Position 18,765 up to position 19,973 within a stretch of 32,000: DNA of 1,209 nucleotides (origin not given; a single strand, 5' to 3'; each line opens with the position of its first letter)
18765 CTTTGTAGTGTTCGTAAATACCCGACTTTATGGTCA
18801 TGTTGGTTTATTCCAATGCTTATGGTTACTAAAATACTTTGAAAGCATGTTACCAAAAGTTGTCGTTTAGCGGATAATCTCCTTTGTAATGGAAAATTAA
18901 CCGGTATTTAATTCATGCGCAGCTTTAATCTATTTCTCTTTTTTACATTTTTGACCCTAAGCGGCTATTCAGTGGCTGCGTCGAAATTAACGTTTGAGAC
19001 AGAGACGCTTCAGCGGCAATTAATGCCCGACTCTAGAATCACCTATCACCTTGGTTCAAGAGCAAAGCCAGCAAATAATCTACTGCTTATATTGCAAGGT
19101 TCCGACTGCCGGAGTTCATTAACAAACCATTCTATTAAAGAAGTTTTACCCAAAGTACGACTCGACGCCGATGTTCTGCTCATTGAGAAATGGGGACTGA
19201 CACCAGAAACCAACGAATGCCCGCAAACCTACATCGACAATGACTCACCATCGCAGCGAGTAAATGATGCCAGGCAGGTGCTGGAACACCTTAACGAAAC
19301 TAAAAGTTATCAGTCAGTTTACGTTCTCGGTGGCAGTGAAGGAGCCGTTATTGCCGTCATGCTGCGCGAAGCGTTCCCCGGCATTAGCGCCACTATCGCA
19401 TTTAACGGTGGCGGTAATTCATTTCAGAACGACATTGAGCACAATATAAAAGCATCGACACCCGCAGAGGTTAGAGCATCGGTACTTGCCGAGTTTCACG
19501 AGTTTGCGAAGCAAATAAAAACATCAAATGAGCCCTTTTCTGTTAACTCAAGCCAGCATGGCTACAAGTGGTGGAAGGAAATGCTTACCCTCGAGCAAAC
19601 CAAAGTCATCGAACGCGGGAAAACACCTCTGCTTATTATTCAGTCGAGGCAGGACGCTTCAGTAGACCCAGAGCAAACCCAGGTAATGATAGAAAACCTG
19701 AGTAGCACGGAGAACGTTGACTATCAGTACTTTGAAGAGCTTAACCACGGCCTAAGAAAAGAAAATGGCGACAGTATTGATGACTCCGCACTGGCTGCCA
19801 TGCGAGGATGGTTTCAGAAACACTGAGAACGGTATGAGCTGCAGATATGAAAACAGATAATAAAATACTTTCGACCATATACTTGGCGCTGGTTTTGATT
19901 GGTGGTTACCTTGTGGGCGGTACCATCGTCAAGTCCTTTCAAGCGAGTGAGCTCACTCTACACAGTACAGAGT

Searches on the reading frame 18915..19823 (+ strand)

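Call 13: search_protein_families(library=pfam, proteins=[window:18915-19823:+], max_evalue=0.01)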
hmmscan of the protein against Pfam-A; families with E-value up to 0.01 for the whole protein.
window:18915-19823:+ (303 aa): 5 families
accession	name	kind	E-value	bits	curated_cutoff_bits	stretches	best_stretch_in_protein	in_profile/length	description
PF12146.15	Hydrolase_4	-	7.9e-10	38.9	27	1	110-283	53-237/239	Serine aminopeptidase, S33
PF00326.27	Peptidase_S9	-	5.4e-08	33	22.6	1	212-301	124-207/213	Prolyl oligopeptidase family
PF01738.24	DLH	-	5.5e-07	29.8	21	0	228-299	135-206/217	Dienelactone hydrolase family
PF08840.17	BAAT_C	-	3.8e-06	27.5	20.9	1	126-271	16-149/210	BAAT / Acyl-CoA thioester hydrolase C terminal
PF20434.5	BD-FAE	-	0.0035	17.3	26.8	1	116-262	67-215/215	BD-FAE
